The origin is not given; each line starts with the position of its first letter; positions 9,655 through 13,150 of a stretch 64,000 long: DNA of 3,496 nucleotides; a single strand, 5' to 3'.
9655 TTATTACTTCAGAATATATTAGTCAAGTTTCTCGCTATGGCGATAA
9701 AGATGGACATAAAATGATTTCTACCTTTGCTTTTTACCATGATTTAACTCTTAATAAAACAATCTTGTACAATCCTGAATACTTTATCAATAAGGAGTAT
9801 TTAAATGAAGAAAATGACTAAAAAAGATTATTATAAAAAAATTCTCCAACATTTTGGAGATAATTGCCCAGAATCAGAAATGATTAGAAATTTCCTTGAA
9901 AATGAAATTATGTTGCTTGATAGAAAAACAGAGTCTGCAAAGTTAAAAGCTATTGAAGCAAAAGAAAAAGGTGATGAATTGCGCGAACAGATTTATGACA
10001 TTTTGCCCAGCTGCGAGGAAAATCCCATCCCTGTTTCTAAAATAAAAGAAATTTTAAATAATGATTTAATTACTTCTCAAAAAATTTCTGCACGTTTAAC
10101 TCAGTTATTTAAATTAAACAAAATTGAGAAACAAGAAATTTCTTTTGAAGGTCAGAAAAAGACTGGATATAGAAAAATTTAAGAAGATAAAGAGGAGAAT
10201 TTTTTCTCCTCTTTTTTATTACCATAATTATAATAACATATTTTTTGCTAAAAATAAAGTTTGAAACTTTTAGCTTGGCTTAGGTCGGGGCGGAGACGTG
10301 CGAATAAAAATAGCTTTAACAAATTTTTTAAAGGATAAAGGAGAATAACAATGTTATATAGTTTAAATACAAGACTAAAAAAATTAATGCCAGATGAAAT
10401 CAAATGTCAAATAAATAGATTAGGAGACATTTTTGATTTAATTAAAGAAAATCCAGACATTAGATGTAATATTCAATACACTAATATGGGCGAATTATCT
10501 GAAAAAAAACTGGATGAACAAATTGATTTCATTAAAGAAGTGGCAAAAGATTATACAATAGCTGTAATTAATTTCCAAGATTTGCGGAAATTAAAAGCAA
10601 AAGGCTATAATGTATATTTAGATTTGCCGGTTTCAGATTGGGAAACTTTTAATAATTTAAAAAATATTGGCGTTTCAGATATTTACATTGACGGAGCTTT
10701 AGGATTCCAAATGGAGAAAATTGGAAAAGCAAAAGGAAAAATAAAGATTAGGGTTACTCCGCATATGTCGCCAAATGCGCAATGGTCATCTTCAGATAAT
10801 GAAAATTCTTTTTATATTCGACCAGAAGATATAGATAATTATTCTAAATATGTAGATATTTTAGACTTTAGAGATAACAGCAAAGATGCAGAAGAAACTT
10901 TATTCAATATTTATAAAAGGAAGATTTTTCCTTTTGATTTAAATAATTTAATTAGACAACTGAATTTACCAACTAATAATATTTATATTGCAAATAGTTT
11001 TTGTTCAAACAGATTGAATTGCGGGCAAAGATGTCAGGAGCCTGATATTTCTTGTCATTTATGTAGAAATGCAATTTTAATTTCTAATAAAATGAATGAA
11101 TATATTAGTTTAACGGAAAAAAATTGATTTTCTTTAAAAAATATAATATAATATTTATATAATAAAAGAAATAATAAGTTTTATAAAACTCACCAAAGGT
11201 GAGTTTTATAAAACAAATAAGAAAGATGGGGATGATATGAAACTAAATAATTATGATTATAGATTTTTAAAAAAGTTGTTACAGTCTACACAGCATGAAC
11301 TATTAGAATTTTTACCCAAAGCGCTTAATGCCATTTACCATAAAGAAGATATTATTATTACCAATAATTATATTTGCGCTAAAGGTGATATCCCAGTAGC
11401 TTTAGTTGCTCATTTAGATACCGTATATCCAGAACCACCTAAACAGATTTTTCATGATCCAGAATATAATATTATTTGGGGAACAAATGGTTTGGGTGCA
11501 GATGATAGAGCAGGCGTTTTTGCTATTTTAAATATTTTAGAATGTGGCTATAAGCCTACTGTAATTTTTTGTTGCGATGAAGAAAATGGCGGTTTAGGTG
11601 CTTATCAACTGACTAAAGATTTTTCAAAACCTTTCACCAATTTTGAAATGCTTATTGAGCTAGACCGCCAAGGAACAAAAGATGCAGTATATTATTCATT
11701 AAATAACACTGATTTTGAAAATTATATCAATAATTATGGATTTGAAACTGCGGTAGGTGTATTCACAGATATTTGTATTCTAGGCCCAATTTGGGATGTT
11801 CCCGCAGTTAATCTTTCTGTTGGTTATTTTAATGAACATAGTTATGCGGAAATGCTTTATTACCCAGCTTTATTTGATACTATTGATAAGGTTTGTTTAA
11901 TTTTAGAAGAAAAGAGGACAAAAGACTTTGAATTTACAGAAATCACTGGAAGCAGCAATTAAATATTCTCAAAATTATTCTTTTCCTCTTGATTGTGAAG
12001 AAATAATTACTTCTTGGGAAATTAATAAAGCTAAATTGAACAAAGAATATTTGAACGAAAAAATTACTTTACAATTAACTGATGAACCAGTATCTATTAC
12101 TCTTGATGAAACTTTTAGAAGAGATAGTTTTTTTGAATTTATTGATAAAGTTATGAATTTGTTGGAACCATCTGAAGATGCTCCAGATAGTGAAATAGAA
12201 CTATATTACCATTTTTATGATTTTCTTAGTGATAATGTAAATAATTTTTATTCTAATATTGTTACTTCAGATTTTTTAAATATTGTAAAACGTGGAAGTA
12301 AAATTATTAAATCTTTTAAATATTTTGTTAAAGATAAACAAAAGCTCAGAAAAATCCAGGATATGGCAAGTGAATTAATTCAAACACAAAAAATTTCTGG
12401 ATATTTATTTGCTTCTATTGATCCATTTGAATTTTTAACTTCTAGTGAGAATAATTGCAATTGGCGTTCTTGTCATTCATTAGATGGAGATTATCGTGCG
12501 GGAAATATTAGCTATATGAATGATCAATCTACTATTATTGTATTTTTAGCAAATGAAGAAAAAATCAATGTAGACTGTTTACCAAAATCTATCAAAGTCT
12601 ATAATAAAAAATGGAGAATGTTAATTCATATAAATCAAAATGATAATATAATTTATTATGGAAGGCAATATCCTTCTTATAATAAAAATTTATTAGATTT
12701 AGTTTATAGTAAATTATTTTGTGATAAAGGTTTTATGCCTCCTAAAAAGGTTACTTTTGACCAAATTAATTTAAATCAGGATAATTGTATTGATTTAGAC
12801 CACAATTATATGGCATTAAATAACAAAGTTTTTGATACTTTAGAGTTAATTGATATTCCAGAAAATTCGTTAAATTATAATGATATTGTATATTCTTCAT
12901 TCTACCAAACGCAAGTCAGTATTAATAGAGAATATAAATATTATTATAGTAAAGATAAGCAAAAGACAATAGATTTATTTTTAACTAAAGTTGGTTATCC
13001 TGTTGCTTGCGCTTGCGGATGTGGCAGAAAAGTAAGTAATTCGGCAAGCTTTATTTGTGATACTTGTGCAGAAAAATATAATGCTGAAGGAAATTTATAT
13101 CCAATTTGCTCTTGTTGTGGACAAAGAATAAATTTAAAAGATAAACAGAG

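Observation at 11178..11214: Long perfect palindrome present twice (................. core)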

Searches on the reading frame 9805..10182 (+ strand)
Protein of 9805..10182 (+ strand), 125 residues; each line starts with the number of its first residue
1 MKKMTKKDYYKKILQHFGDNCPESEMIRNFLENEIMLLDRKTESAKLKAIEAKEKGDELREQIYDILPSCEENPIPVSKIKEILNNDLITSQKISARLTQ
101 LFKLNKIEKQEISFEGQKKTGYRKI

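Call 12: search_protein_families(library=pfam, proteins=[window:9805-10182:+], max_evalue=0.01)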
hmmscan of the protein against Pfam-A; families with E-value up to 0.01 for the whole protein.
window:9805-10182:+ (125 aa): 0 families

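Call 13: search_protein_families(library=phrogs, proteins=[window:9805-10182:+], max_evalue=0.001)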
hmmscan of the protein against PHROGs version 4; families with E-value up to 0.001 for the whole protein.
window:9805-10182:+ (125 aa): 0 families

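Call 76: search_solved_structures(query=window:9805-10179:+, max_evalue=1)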
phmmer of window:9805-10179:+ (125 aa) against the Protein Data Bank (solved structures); distinct sequences matched with E-value up to 1: 2.
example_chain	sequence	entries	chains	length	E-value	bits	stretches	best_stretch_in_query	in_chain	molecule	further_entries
3hrs_A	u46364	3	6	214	0.51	13.9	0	42-87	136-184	Metalloregulator ScaR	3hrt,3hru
6tob_A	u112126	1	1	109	0.77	13.3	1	37-115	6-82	Integration host factor MIHF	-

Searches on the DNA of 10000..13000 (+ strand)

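Call 6: search_dna_similar(query=window:10000-13000:+, collection=phages, mode=near, max_rows=20)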
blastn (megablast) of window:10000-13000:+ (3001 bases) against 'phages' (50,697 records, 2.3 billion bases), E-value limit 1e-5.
No match.

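Call 67: search_rna_families(source=window, start=10900, end=11500, threshold=evalue, max_evalue=1)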
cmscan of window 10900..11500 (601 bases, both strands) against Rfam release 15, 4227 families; matches with E-value up to 1: 0.
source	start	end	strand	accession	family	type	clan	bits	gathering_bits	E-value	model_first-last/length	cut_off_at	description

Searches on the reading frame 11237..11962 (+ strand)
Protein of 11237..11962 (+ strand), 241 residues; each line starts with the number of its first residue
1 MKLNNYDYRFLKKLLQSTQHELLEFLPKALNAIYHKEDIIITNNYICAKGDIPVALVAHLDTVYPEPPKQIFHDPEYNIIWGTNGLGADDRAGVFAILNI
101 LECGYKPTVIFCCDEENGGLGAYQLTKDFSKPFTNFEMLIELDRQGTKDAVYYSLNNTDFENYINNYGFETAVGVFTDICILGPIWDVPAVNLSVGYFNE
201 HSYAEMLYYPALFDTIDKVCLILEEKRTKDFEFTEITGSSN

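Call 12: search_protein_families(library=pfam, proteins=[window:11237-11962:+], max_evalue=0.01)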
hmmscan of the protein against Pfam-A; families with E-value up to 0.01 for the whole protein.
window:11237-11962:+ (241 aa): 2 families
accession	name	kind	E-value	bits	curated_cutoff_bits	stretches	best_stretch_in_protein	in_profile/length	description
PF04389.22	Peptidase_M28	-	1.8e-05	25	21.3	1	53-166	14-116/193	Peptidase family M28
PF01546.33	Peptidase_M20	-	0.0075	16.6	24.6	1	55-141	1-98/206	Peptidase family M20/M25/M40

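Call 13: search_protein_families(library=phrogs, proteins=[window:11237-11962:+], max_evalue=0.001)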
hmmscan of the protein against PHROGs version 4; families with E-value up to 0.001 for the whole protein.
window:11237-11962:+ (241 aa): 3 families
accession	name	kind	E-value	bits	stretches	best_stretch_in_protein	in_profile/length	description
phrog_34186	-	unknown function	1e-54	187.3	1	7-228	18-250/368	-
phrog_4191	-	other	1.8e-31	110.5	1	40-221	42-239/342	peptidase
phrog_21791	-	other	4.4e-19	70.3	1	81-216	91-241/348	peptidase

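Call 22: find_related_loci(query=window:11237-11962:+, collection=viral_contigs, flank=3000)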
Query window:11237-11962:+ (241 aa) in viral_contigs; peptide patterns used: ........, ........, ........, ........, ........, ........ (x = any residue, [..] = any of these).
6 stretches matched a pattern; 1 encode a relative of the query (tblastn E <= 1e-3); 1 distinct loci.
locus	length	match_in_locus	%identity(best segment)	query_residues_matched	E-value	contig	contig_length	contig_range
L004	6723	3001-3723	97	1-241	3e-161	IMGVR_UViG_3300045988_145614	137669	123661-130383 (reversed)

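Call 31: find_encoding_contigs(protein=window:11237-11962:+, flank=3000, max_places=10)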
Protein window:11237-11962:+ (241 aa): 3 contigs read that carry it; 1 place shown.
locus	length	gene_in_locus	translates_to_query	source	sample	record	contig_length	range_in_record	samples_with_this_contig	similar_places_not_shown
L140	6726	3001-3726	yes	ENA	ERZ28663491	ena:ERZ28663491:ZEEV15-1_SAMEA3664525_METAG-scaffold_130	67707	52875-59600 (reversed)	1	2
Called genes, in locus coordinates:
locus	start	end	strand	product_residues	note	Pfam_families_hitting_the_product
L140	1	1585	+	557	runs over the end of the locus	-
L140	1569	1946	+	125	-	-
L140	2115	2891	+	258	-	-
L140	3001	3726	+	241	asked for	PF04389:Peptidase_M28 (faint)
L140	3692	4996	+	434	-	-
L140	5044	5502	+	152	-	-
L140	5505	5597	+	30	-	-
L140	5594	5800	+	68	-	-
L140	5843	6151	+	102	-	-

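Call 51: find_homologous_proteins(query=window:11237-11962:+, max_evalue=1e-10)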
Query window:11237-11962:+ (241 aa): 1418 proteins with E <= 1e-10 among 2013 candidates; the best 120 are listed.
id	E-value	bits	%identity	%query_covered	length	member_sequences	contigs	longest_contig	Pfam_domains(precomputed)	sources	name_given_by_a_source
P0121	3.0e-75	271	51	100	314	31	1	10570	PF04389.23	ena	-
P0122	1.3e-74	269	52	98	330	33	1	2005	-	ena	-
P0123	9.3e-74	266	50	100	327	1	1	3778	-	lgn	-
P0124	9.5e-73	263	55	91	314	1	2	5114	PF04389.23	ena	-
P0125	4.1e-72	261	51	95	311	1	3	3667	PF04389.23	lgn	-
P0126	1.5e-71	259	52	95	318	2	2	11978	-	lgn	-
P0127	2.3e-71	258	48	99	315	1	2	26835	-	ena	-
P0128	2.8e-71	258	52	94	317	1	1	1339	PF04389.23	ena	-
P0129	3.0e-71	258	52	95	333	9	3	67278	-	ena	-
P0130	6.8e-71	257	48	97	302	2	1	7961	-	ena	-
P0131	7.2e-71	257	48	100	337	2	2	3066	-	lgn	-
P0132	8.4e-71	257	50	98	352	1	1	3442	PF04389.23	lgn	-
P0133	2.0e-70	255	52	93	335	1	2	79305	-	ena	-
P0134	2.2e-70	255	51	98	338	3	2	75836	-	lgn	-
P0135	2.7e-70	255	55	90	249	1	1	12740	-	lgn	-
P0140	3.7e-69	251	51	90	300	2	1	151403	PF04389.23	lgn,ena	-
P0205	2.7e-63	232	51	90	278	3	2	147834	-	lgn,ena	-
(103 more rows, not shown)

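Call 52: find_encoding_contigs(protein=P0140, flank=2500, max_places=2)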
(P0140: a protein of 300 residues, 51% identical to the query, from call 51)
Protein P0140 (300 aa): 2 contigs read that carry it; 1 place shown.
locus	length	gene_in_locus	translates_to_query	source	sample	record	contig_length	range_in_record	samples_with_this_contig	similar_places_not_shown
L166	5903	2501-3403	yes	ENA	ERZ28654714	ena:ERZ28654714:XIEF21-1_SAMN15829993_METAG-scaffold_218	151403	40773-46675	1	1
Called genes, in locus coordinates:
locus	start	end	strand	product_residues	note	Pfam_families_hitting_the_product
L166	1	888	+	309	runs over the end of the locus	-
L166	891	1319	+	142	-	-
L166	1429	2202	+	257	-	-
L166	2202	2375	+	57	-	-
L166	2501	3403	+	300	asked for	PF04389:Peptidase_M28 (weak)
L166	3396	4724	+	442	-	-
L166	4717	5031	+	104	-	-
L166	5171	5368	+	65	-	-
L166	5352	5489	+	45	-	-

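Call 53: find_encoding_contigs(protein=P0205, flank=2500, max_places=2)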
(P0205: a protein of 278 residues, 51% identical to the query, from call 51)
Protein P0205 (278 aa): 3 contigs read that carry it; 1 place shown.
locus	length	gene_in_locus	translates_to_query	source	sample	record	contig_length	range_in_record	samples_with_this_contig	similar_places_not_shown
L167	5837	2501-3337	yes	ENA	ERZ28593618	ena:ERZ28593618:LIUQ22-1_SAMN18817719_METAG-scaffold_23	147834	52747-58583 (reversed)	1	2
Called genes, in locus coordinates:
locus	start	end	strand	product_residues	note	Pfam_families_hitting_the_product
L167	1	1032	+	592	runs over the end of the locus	-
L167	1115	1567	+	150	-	-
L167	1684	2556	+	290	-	-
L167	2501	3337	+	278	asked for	-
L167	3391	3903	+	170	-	-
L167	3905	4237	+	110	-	-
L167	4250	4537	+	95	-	-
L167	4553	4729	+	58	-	-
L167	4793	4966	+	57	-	-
